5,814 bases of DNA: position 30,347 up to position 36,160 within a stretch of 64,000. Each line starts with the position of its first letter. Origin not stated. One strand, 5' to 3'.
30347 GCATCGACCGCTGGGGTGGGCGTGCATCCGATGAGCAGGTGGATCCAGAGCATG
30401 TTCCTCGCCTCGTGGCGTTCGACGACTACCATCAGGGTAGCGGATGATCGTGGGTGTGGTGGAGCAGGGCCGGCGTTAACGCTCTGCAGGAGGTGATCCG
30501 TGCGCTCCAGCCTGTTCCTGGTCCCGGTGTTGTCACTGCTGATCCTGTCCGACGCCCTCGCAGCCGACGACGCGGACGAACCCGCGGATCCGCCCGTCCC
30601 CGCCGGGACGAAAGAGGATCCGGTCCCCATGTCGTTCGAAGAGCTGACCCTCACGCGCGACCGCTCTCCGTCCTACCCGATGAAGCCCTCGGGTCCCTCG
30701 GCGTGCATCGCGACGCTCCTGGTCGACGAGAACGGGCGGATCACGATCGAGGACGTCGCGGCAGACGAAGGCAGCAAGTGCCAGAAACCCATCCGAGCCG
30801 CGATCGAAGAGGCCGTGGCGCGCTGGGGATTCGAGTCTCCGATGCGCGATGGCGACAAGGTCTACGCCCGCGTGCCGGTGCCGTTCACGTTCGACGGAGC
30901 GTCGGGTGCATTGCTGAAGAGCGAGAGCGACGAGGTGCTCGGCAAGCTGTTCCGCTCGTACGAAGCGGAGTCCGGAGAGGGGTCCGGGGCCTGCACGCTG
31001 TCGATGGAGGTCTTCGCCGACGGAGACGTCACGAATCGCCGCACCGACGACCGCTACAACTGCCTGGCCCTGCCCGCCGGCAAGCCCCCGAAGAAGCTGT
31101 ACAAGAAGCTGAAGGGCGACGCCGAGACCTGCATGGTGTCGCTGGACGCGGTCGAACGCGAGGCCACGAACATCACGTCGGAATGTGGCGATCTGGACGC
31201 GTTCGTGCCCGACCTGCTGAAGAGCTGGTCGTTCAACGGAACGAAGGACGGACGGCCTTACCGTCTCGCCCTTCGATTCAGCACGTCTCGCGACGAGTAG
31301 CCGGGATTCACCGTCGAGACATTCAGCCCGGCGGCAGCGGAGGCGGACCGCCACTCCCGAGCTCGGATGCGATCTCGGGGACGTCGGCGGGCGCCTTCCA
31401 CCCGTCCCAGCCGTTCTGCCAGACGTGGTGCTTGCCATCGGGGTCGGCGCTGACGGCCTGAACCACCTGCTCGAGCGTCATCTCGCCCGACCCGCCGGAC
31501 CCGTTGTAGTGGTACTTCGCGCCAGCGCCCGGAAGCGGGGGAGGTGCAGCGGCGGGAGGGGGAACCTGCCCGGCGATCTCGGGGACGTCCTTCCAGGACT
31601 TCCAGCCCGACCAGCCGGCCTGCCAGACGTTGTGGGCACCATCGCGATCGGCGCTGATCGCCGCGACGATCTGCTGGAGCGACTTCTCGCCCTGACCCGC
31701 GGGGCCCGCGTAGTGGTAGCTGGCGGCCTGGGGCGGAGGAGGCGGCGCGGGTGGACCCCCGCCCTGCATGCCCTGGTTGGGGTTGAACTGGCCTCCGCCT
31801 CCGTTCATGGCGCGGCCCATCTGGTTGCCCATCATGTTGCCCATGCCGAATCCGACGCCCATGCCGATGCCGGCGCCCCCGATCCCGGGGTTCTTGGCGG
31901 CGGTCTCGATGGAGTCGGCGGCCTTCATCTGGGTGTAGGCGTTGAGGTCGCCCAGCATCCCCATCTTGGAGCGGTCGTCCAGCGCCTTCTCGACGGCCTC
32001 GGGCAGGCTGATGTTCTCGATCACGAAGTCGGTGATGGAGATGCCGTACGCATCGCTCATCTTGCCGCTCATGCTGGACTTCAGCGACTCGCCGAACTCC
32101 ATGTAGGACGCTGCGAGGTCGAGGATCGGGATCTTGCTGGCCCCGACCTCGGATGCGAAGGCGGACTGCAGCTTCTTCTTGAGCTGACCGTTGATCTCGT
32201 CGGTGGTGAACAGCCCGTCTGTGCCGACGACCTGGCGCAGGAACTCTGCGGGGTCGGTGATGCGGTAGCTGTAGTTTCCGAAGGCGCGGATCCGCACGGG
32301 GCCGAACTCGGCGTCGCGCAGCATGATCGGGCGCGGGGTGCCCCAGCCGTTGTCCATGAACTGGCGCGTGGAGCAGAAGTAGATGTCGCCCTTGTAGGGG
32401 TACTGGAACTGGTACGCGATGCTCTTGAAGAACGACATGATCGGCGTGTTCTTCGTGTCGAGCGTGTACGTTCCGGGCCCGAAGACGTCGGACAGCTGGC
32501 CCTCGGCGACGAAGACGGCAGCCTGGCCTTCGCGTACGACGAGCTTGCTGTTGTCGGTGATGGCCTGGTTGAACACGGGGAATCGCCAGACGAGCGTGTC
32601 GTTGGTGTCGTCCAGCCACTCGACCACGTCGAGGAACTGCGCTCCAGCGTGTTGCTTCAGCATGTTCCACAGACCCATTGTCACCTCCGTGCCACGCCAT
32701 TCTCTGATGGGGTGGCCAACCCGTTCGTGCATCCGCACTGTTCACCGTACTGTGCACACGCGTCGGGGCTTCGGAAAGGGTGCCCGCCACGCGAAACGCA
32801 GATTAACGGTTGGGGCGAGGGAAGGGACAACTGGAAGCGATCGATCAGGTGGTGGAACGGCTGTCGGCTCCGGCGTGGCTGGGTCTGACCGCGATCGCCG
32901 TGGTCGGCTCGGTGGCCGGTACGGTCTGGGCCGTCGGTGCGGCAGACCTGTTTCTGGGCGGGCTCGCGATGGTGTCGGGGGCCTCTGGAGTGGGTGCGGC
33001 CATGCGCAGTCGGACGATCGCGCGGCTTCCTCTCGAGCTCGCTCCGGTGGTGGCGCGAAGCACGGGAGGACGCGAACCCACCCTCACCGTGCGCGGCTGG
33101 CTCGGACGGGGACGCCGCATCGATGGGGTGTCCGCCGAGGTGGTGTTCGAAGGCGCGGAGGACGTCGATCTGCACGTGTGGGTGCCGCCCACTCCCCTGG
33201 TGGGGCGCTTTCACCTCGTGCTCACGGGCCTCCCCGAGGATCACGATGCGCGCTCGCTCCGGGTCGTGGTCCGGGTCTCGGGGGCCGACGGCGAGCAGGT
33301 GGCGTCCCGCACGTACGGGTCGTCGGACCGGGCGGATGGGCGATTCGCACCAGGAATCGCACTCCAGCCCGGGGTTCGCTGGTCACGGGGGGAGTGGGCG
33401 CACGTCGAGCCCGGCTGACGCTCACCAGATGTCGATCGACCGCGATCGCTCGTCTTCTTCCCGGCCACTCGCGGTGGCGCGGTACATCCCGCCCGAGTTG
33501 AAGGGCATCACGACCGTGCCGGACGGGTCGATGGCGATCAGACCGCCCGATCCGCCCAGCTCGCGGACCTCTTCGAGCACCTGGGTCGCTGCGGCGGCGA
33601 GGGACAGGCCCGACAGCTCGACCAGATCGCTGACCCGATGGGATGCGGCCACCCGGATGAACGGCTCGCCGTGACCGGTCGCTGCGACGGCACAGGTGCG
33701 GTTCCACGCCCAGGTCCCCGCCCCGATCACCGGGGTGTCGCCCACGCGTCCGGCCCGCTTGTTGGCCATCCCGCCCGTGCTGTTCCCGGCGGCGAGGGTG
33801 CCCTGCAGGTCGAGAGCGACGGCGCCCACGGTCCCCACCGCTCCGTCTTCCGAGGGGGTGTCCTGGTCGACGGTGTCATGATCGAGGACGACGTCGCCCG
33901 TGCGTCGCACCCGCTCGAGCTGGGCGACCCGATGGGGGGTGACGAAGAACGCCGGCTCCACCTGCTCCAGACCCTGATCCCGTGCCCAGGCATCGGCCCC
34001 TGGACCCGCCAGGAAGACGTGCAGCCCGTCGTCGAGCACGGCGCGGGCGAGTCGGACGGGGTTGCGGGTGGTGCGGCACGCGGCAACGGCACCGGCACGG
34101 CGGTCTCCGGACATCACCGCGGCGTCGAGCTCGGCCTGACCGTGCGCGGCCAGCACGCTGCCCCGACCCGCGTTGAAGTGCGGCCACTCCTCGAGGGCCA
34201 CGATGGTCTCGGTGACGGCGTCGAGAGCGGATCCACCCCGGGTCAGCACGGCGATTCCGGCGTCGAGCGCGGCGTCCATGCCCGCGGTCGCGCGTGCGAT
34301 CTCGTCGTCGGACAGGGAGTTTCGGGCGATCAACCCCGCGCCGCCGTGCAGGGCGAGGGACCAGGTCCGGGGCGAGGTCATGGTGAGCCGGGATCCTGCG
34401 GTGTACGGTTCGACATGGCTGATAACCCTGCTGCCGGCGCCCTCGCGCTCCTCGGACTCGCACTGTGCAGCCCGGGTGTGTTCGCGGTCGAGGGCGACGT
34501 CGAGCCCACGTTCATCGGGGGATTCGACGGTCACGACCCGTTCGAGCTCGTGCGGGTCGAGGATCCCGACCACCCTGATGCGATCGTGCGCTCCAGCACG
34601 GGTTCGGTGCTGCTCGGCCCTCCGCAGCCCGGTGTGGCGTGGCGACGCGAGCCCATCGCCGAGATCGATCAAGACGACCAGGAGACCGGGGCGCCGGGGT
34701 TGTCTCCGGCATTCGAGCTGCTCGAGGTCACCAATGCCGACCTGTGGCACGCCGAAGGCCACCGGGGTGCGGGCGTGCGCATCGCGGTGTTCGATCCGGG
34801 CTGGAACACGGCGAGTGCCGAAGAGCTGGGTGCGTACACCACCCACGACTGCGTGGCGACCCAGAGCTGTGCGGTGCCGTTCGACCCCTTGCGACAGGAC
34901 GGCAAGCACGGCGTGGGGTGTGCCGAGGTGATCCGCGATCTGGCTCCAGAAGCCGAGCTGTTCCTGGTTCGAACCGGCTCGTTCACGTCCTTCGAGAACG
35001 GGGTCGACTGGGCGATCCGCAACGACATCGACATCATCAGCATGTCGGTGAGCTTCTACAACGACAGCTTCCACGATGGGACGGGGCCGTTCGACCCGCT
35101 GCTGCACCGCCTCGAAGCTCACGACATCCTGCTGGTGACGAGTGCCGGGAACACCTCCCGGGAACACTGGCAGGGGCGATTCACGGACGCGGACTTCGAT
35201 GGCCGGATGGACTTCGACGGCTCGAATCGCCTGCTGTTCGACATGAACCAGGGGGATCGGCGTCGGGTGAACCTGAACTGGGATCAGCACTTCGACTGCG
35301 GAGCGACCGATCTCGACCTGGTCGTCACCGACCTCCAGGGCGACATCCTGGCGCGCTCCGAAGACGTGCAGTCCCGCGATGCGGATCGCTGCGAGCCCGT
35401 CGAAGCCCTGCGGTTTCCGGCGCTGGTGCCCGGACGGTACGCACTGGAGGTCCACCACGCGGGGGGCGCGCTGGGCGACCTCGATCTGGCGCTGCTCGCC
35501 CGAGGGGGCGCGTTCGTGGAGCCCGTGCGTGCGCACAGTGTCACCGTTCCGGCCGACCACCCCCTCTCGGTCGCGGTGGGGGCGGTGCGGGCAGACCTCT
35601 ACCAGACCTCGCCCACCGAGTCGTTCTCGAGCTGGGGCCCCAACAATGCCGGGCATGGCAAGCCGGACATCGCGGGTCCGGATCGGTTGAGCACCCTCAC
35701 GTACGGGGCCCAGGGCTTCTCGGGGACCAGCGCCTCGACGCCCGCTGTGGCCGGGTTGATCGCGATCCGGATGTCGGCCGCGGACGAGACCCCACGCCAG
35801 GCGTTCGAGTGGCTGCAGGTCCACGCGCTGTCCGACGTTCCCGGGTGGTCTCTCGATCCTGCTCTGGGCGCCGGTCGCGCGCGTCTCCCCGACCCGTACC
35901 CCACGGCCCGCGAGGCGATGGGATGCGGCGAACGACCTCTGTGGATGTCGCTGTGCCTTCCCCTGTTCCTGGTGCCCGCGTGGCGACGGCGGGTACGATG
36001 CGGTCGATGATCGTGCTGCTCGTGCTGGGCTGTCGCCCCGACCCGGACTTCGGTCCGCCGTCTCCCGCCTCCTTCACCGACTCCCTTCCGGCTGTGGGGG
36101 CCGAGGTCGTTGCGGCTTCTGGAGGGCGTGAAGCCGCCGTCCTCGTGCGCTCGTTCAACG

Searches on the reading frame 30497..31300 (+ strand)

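Call 27: search_protein_families(library=pfam, proteins=[window:30497-31300:+], max_evalue=0.001)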
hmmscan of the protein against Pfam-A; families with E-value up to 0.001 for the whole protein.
window:30497-31300:+ (267 aa): 1 family
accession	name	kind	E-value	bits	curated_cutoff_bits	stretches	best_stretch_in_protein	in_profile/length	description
PF03544.19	TonB_C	-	0.00039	21.2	24.6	0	71-132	19-77/79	Gram-negative bacterial TonB protein C-terminal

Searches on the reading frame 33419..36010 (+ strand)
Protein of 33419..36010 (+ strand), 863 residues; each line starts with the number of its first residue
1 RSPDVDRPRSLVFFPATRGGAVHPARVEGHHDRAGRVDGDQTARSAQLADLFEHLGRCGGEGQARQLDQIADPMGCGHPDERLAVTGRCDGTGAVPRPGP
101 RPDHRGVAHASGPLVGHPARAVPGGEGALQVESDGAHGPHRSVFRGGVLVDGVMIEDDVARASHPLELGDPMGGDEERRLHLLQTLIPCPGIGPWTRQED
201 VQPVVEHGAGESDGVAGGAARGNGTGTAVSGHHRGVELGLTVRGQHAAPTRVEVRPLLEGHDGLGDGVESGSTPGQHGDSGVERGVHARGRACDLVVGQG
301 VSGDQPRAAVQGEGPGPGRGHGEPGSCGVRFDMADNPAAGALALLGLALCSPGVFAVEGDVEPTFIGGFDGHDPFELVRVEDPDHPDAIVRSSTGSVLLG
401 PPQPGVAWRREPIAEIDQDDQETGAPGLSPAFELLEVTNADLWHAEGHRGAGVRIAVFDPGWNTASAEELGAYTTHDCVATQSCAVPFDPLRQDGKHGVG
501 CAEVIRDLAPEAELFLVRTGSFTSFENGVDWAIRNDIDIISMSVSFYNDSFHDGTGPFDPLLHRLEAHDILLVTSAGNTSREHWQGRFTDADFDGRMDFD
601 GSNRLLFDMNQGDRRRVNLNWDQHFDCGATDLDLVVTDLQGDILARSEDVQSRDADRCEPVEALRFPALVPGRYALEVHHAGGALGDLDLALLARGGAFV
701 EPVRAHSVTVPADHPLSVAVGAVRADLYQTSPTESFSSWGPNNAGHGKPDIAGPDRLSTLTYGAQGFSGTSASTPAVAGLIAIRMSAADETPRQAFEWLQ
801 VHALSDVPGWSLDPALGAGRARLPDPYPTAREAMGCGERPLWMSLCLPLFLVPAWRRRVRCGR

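Call 68: search_protein_families(library=pfam, proteins=[window:33419-36010:+], max_evalue=0.001)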
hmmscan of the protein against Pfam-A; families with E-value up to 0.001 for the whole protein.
window:33419-36010:+ (863 aa): 1 family
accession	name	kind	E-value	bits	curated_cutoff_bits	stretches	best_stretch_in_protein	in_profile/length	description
PF00082.27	Peptidase_S8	-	1.8e-16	60.7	21.8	2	705-799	161-268/288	Subtilase family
